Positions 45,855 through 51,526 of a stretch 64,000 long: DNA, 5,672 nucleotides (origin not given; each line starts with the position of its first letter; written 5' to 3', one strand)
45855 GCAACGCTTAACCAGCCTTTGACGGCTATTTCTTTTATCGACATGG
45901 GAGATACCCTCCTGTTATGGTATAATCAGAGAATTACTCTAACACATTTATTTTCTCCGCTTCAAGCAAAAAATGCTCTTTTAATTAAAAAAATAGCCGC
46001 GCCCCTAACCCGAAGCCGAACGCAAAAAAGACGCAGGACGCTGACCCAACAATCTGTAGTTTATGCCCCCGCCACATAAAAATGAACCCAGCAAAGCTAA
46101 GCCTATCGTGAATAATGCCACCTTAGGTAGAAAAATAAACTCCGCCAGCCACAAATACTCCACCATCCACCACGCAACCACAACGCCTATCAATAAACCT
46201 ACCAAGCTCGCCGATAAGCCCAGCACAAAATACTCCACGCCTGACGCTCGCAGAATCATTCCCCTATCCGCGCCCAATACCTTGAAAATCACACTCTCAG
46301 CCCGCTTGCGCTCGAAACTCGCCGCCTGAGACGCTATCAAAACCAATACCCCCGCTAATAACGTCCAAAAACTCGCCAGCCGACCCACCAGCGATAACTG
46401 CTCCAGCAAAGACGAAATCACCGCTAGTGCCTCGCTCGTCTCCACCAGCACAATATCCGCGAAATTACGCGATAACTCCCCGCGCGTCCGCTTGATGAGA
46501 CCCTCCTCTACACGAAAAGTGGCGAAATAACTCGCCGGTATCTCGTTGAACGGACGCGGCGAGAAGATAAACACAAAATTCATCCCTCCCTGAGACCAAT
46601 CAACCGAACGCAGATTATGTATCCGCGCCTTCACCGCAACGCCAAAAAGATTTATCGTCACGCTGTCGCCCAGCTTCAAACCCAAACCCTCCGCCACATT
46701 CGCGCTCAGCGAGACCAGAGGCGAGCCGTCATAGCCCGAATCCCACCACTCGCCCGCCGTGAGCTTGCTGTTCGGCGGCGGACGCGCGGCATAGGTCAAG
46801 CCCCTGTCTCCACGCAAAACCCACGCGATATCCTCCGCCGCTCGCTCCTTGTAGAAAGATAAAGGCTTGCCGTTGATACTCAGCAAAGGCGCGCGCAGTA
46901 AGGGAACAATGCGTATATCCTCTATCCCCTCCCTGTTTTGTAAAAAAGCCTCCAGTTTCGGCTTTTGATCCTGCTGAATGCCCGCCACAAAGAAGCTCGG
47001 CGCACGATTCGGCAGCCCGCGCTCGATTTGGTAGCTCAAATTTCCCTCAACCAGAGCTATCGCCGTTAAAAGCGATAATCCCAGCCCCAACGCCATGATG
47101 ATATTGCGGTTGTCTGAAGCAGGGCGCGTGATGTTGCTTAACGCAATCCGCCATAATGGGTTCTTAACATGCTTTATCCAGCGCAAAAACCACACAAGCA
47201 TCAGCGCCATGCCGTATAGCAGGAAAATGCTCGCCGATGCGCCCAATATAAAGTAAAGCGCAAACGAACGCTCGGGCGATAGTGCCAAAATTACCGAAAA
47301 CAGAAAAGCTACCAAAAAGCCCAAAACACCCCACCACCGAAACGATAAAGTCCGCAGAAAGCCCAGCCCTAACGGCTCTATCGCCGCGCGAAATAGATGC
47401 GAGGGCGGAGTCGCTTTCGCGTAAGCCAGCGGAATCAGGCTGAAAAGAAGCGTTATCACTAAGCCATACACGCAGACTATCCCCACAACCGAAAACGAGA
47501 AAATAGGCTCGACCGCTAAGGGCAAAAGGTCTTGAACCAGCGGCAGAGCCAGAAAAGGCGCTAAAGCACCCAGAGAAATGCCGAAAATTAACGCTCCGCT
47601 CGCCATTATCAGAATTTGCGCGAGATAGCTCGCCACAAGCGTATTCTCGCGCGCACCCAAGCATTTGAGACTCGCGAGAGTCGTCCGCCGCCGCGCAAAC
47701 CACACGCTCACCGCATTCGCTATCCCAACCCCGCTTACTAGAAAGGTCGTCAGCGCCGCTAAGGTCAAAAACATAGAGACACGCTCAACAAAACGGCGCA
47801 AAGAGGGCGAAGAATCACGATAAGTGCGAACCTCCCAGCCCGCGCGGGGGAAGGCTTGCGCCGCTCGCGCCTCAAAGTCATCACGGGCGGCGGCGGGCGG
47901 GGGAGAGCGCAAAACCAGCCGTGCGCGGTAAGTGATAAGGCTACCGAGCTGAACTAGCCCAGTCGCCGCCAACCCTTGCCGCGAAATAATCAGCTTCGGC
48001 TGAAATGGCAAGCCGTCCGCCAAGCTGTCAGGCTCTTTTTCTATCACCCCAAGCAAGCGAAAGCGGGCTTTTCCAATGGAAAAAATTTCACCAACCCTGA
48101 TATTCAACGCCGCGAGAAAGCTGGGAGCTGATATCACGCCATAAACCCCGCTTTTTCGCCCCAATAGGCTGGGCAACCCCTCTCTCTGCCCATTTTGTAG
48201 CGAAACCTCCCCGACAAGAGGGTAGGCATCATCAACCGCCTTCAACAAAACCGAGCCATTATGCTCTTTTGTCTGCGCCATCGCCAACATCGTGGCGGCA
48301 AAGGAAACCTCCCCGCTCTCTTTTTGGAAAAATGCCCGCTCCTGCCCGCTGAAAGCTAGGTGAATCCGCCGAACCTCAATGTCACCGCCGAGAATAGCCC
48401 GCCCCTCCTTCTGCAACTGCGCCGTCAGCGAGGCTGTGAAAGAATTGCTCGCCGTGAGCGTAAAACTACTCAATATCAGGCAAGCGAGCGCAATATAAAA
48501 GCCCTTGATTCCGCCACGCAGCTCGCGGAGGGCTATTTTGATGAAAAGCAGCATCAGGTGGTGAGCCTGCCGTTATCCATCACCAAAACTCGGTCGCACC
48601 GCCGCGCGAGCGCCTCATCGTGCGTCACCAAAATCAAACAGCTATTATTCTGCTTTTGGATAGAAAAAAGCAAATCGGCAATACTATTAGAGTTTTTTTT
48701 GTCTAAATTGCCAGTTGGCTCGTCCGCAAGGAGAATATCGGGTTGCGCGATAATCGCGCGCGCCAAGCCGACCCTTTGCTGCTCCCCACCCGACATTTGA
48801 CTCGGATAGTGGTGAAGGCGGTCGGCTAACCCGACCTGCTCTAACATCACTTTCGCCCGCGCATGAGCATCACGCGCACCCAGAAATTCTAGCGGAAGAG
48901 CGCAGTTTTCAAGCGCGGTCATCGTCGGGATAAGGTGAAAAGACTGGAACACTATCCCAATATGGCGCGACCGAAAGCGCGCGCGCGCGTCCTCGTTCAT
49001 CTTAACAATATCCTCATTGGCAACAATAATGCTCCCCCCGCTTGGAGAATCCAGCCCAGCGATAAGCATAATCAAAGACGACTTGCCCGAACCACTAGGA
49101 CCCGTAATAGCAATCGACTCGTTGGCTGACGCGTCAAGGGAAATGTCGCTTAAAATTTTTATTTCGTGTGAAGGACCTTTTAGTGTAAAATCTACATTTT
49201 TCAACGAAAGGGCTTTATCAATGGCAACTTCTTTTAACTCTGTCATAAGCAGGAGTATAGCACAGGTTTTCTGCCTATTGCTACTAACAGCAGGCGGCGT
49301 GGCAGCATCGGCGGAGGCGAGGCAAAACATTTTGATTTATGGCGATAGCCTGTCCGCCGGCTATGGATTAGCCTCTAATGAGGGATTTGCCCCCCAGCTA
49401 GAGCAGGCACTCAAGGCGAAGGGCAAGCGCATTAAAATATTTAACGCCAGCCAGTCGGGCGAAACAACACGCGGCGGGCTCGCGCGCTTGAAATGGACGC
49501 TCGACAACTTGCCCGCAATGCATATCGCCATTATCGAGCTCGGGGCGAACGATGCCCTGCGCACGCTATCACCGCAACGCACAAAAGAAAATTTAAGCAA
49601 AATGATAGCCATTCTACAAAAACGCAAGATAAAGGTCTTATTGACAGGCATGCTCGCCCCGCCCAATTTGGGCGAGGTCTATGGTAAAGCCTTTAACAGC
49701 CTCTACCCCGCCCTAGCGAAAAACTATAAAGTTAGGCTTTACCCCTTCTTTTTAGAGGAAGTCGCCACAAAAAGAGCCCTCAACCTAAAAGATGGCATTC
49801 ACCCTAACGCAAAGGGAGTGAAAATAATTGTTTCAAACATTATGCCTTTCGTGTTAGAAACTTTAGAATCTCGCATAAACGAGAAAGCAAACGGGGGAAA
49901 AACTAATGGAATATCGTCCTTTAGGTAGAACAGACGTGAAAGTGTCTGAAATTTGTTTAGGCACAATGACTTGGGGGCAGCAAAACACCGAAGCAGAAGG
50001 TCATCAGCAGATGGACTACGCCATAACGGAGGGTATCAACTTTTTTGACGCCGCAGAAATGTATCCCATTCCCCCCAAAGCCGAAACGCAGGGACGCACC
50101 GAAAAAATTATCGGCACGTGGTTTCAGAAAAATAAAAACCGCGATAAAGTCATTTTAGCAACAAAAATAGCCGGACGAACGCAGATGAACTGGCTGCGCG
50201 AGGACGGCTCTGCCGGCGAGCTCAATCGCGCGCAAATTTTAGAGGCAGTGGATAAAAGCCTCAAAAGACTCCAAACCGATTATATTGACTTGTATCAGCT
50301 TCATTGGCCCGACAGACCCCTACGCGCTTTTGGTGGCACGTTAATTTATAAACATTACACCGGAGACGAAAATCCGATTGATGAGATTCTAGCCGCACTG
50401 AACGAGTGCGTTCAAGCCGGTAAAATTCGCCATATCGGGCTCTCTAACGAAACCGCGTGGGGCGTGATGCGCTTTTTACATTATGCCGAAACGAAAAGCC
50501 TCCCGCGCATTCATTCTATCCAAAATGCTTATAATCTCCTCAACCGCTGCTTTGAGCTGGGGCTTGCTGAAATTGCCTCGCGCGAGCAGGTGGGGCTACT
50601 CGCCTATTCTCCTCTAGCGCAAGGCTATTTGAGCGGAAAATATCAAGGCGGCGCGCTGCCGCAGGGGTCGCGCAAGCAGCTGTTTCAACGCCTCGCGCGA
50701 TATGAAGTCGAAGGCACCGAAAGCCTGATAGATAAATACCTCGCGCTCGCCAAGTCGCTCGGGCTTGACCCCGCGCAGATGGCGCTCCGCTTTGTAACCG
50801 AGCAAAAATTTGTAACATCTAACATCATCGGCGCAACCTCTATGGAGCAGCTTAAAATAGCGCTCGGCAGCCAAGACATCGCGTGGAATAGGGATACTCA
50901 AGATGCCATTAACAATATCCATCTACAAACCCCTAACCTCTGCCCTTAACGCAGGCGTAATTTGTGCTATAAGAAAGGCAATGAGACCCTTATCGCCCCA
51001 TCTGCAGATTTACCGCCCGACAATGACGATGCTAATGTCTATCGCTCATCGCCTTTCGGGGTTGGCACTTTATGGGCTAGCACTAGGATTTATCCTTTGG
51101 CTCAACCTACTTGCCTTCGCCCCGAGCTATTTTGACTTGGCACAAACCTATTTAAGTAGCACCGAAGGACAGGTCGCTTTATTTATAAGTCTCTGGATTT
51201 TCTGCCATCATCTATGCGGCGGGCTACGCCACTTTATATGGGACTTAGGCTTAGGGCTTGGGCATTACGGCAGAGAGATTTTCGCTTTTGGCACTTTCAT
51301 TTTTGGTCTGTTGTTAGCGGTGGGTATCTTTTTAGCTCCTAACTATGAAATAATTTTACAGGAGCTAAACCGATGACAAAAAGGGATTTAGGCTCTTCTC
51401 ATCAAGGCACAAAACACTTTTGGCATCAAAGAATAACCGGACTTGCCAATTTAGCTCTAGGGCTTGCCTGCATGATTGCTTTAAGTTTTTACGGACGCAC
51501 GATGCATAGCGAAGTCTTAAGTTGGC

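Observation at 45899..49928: No TpsB partner in cis; giant tpsA-like genes are wired behind a YbbA-YbbP (MacB/LolCDE-type) ABC transporter with divergent tesA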

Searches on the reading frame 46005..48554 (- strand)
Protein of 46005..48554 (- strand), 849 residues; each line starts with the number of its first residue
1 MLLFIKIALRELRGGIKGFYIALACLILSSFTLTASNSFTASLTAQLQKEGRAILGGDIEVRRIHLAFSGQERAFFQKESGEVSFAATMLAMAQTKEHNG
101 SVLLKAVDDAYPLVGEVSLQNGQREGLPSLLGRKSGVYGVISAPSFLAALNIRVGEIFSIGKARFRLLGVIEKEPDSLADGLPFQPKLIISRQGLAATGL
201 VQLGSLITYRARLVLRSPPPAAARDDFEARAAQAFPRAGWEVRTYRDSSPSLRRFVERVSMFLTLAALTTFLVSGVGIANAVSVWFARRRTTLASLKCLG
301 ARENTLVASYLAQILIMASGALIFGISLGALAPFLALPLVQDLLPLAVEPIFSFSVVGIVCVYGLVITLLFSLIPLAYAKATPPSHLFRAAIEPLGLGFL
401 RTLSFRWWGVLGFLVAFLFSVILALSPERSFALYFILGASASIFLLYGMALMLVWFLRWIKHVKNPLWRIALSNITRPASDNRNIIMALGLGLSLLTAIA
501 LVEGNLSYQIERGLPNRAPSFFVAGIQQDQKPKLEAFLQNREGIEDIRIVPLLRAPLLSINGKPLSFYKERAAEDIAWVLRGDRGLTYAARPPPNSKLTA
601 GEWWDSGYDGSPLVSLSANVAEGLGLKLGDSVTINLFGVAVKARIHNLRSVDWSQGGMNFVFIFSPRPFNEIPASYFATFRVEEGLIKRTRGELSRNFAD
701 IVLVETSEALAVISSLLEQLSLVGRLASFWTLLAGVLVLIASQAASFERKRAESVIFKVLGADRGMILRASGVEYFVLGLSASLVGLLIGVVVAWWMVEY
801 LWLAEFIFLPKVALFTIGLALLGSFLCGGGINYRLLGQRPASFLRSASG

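Call 3: search_protein_families(library=pfam, proteins=[window:46005-48554:-])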
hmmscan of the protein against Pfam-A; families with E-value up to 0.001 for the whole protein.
window:46005-48554:- (849 aa): 1 family
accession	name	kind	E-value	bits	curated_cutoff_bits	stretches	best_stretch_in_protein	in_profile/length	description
PF02687.27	FtsX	-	1.9e-18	67.1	25.5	2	727-835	3-115/120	FtsX-like permease C-terminal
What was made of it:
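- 46005..48554 (-): ybbP-like type VII (MacB/FtsX-fold) ABC permease, 849 aa. Its start overlaps the ybbA stop. Pfam FtsX, two stretches (call 3).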

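Call 18: find_related_loci(query=window:46005-48554:-, collection=genome_contigs, flank=10000)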
Query window:46005-48554:- (849 aa) in genome_contigs; peptide patterns used: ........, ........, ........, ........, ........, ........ (x = any residue, [..] = any of these).
49 stretches matched a pattern; 13 encode a relative of the query (tblastn E <= 1e-3); 13 distinct loci.
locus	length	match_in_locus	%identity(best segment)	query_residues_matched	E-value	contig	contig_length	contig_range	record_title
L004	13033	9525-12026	37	1-846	4e-164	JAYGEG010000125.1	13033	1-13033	MAG: Rhodospirillales bacterium isolate OC3_3000m_MAG_266 OC3_3000m_contig_1918339, whole genome shotgun sequence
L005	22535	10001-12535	36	3-846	1e-157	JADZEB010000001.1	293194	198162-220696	MAG: Alphaproteobacteria bacterium isolate SJ804 c_000000040578, whole genome shotgun sequence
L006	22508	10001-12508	35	3-846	1e-143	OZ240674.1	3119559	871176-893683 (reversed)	MAG: Rhodospirillales bacterium isolate 6ee3a4df-0e34-4dc3-aa72-0311379eb40e genome assembly, chromosome: 1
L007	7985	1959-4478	35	3-846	2e-142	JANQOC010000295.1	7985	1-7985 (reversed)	MAG: Hyphomicrobiales bacterium isolate IP29b_bin.120 k99_546040, whole genome shotgun sequence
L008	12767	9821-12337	34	2-846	7e-141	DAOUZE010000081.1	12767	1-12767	MAG TPA_asm: Filomicrobium sp. isolate CSMAG_945 CSMAG_945_k141_1611370_length_12767_cov_12.1926, whole genome shotgun s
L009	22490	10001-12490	35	6-845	2e-138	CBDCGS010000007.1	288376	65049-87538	MAG: Alphaproteobacteria bacterium isolate 5446f676-90f9-4cd8-9f6e-1057d8fbf5d8 genome assembly, contig: contig_7, whole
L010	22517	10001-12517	34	3-846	6e-136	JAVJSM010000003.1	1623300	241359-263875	MAG: Filomicrobium sp. isolate G1-WW12-17 k141_17020, whole genome shotgun sequence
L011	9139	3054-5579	33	3-849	2e-129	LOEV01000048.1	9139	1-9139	MAG: Alphaproteobacteria bacterium BRH_c36 BRHa_1001252, whole genome shotgun sequence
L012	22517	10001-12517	34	2-846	4e-128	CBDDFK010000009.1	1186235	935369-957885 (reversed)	MAG: Filomicrobium sp. isolate 0e793562-50bb-4fcd-85c8-3e4c13dd9ff2 genome assembly, contig: contig_9, whole genome shot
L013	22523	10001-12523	32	6-846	6e-101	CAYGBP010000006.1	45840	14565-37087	MAG TPA_asm: uncultured Nitrospirota bacterium isolate ERP108616_co2_62 genome assembly, contig: NODE_861_length_45840_c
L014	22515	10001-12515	35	3-846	1e-123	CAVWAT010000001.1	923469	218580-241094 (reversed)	MAG: uncultured Alphaproteobacteria bacterium isolate MFD03804.bin.1.101 genome assembly, contig: contig_12463, whole ge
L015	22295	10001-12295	23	1-779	2e-43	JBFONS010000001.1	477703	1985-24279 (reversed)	Colwelliaceae bacterium BS250 NODE_1_length_477703_cov_10.235467_pilon, whole genome shotgun sequence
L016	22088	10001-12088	27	104-803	7e-53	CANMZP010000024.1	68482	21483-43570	uncultured Thalassotalea sp. isolate N358-Z.fasta genome assembly, contig: NODE_24, whole genome shotgun sequence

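Call 26: find_encoding_contigs(protein=window:46005-48554:-, flank=10000, max_places=4)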
Protein window:46005-48554:- (849 aa): no gene with exactly this product is on record in the collection.

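Call 35: search_solved_structures(query=window:46005-48554:-, max_evalue=0.00001)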
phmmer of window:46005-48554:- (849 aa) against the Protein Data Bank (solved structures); distinct sequences matched with E-value up to 0.00001: 1.
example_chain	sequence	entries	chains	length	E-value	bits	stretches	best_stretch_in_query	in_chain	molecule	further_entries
9ge6_A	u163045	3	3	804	3.3e-53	184.6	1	102-816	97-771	Uncharacterized ABC transporter permease YbbP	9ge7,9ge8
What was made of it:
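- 46005..48554 (-): The only PDB match is E. coli YbbP 9ge6, E 3.3e-53 (call 35).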

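Call 36: search_protein_families(library=ncbifam, proteins=[window:46005-48554:-])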
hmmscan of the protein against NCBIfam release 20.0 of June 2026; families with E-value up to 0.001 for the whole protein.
window:46005-48554:- (849 aa): 2 families
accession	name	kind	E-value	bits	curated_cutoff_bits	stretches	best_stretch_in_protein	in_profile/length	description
NF041854.1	ABC_perm_YbbP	equivalog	2.7e-76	257.1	999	1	25-839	21-802/806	putative ABC transporter permease subunit YbbP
TIGR03434.1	ADOP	subfamily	4.5e-06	25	622.3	1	232-389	242-400/803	ADOP family duplicated permease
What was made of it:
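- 46005..48554 (-): NF041854 ABC_perm_YbbP matches over profile positions 21-802 of 806 (call 36).
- Checked: Its best NCBIfam match is NF041854 (YbbP), and its only PDB match is E. coli YbbP 9ge6, E 3e-53 (calls 3, 35, 36).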

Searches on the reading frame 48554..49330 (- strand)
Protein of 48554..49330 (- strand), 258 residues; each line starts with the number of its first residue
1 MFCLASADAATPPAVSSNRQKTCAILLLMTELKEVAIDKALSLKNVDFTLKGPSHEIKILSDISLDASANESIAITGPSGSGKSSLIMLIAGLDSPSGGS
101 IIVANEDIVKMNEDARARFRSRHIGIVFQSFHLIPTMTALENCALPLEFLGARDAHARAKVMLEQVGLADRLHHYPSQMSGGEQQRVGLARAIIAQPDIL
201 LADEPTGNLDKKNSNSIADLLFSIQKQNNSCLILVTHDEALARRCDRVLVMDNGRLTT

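Call 3: search_protein_families(library=pfam, proteins=[window:48554-49330:-])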
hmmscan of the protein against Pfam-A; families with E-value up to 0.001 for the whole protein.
window:48554-49330:- (258 aa): 4 families
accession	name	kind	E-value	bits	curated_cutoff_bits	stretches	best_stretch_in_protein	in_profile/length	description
PF00005.33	ABC_tran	-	5e-35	121.5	25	1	60-206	1-136/137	ABC transporter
PF02463.25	SMC_N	-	9.6e-07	28.9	40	1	72-250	26-210/220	RecF/RecN/SMC N terminal domain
PF13304.12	AAA_21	-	6.8e-06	26.8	27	0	74-93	3-22/304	AAA domain, putative AbiEii toxin, Type IV TA system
PF13555.12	AAA_29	-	0.00057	20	27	0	68-87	20-39/61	P-loop containing region of AAA domain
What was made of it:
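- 48554..49246 (-): ybbA-like ABC ATPase (230 aa as called on the strain contig). Pfam ABC_tran (call 3).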

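Call 36: search_protein_families(library=ncbifam, proteins=[window:48554-49330:-])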
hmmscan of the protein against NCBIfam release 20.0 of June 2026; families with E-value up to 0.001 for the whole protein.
window:48554-49330:- (258 aa): 190 families (the best 25 are shown)
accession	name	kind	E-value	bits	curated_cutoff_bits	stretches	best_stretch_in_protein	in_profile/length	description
NF007879.0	PRK10584.1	equivalog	1.2e-73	247.6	336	1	49-257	15-225/228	putative ABC transporter ATP-binding protein YbbA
TIGR02211.1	LolD_lipo_ex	equivalog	4.9e-68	228.9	307.75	1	43-257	4-220/221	lipoprotein-releasing ABC transporter ATP-binding protein LolD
NF008639.0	PRK11629.1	equivalog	3.2e-59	200.2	360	1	56-257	22-225/234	lipoprotein-releasing ABC transporter ATP-binding protein LolD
TIGR02673.1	FtsE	equivalog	4.6e-59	199.6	264.85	1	55-254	13-213/214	cell division ATP-binding protein FtsE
TIGR02982.1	heterocyst_DevA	subfamily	1.8e-53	181.4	295.8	1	41-256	2-219/220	ABC exporter ATP-binding subunit, DevA family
TIGR03608.1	L_ocin_972_ABC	subfamily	2.1e-53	180.9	254.85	1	55-250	9-205/206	putative bacteriocin export ABC transporter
NF007826.0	PRK10535.1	equivalog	9.8e-53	179.4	966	1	40-256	4-221/648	macrolide ABC transporter ATP-binding protein/permease MacB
NF038007.1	ABC_ATP_DarD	equivalog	1.6e-52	178.2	375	1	44-256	5-218/218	darobactin export ABC transporter ATP-binding protein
TIGR03265.1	PhnT2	equivalog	1.6e-51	175.7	457.7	1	55-256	15-213/353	putative 2-aminoethylphosphonate ABC transporter ATP-binding protein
NF040933.2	ABC_arch_GlcV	equivalog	6.4e-48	163.4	450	1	42-256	4-220/357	glucose ABC transporter ATP-binding protein GlcV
TIGR01186.1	proV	subfamily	1.1e-46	159.7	326.6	1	60-256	9-208/363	betaine/proline/choline family ABC transporter ATP-binding protein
TIGR01187.1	potA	subfamily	7.8e-46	156.6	355.6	1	76-257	2-180/325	polyamine ABC transporter ATP-binding protein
TIGR02314.1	ABC_MetN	equivalog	9.7e-45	153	499.7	1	42-256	3-219/343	methionine ABC transporter ATP-binding protein MetN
NF007027.0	PRK09493.1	equivalog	3.6e-44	150.9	379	1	56-257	13-215/240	glutamine ABC transporter ATP-binding protein GlnQ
TIGR02315.1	ABC_phnC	equivalog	8.7e-43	146.5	266.1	1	56-256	14-224/243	phosphonate ABC transporter ATP-binding protein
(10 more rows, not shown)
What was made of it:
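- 48554..49246 (-): Best NCBIfam match is PRK10584 YbbA, 247.6 bits (call 36).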

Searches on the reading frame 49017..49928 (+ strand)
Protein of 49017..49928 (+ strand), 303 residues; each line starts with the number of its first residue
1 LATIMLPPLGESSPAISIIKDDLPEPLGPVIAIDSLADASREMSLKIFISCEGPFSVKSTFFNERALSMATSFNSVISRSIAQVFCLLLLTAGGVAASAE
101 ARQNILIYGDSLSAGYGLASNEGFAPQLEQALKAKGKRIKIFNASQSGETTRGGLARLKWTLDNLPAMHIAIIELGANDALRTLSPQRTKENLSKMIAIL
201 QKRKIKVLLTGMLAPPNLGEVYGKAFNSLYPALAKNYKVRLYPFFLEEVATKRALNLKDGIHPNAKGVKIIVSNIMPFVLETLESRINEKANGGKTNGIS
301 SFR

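Call 3: search_protein_families(library=pfam, proteins=[window:49017-49928:+])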
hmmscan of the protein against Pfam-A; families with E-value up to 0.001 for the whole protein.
window:49017-49928:+ (303 aa): 3 families
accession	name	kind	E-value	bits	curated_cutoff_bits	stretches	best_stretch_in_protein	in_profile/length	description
PF13472.12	Lipase_GDSL_2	-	7.9e-24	85.6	32.9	1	108-269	2-177/178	GDSL-like Lipase/Acylhydrolase family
PF00657.28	Lipase_GDSL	-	1.7e-17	64.7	23.6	1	105-273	1-206/208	GDSL-like Lipase/Acylhydrolase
PF25182.1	NonGDSL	-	2.1e-07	30.9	80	1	96-210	21-137/220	Non-GDSL lipase-like family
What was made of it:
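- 49221..49928 (+): tesA-like SGNH/GDSL hydrolase. The probable start, ATG 49221, gives a Sec signal peptide, and the gene overlaps the ybbA start divergently. Pfam Lipase_GDSL_2 at 7.9e-24 (call 3).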

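Call 36: search_protein_families(library=ncbifam, proteins=[window:49017-49928:+])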
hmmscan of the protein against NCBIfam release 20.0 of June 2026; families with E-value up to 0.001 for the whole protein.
window:49017-49928:+ (303 aa): 4 families
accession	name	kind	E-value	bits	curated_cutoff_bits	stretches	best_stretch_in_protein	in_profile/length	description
NF007819.1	PRK10528.1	equivalog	7.5e-43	146.7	270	1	82-272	8-197/210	multifunctional acyl-CoA thioesterase I/protease I/lysophospholipase L1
NF042968.1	AcxylEst_AxeA1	equivalog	8.6e-05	21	700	1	106-271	278-455/459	acetylxylan esterase AxeA1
NF047475.1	GDSL_LA_2490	hypoth_equivalog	0.00023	20.6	325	0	96-163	76-142/431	LA_2490 family SGNH/GDSL-type esterase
NF047474.1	GDSL_LA_2486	hypoth_equivalog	0.00062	19.1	300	0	99-142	83-126/326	LA_2486 family SGNH/GDSL-type esterase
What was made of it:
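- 49221..49928 (+): Best NCBIfam match is PRK10528 TesA (call 36).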

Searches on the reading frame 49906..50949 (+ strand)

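Call 3: search_protein_families(library=pfam, proteins=[window:49906-50949:+])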
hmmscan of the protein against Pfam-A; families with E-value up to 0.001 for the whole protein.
window:49906-50949:+ (347 aa): 1 family
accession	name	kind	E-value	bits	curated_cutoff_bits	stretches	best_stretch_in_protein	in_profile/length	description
PF00248.27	Aldo_ket_red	-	2.5e-65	220.9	24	1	15-328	1-279/291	Aldo/keto reductase family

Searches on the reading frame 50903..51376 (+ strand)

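Call 7: search_protein_families(library=pfam, proteins=[window:50903-51376:+])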
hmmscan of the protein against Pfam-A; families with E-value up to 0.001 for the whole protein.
window:50903-51376:+ (157 aa): 1 family
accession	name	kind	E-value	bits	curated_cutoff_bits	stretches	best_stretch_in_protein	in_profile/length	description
PF01127.27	Sdh_cyt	-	2.1e-23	83.2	25.8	1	27-142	4-120/122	Succinate dehydrogenase/Fumarate reductase transmembrane subunit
